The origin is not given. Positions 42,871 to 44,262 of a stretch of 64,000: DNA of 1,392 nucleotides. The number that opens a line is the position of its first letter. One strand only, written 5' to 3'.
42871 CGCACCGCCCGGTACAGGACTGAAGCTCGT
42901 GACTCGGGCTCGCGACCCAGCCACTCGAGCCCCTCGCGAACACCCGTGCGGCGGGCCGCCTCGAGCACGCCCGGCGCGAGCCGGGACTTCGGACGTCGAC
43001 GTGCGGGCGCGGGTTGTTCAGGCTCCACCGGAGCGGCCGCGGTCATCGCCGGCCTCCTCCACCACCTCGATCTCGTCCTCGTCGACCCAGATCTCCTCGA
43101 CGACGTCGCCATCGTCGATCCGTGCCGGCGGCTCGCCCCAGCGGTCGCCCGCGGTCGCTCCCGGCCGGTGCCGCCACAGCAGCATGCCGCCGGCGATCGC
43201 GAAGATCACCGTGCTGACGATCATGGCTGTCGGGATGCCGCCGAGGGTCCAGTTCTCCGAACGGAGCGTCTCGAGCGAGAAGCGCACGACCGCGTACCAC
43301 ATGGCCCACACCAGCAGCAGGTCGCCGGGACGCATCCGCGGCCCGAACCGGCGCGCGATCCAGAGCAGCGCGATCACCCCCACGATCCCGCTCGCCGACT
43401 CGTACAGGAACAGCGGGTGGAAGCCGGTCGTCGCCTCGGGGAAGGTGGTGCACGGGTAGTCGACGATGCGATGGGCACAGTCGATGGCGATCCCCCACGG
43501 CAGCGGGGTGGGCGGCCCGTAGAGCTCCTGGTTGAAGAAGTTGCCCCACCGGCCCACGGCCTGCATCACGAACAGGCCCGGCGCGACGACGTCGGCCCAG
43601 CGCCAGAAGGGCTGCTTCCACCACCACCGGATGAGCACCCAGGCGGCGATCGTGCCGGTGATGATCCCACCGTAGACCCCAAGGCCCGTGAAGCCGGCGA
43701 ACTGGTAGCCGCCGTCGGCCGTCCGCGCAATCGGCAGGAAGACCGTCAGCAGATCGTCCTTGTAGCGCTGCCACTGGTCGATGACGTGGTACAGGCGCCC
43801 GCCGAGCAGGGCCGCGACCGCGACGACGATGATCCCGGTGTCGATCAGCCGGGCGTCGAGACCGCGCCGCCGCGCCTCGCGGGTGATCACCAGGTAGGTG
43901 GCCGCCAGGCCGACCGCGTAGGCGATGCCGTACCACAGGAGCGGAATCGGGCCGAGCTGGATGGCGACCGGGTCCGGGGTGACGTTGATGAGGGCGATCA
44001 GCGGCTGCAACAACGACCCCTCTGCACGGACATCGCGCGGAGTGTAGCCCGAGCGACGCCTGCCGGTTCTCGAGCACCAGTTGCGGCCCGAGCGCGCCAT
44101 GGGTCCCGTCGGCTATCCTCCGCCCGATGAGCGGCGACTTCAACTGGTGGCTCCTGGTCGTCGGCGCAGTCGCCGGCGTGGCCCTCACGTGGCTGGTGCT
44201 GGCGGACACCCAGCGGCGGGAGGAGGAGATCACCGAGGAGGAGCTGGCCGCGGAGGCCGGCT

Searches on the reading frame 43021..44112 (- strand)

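Call 73: search_protein_families(library=pfam, max_evalue=0.00001, proteins=[window:43021-44112:-])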
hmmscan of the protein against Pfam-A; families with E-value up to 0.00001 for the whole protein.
window:43021-44112:- (364 aa): 1 family
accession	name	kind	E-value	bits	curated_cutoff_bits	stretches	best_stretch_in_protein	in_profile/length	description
PF01790.23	LGT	-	6.8e-56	189.7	24.9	1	48-313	1-240/240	Prolipoprotein diacylglyceryl transferase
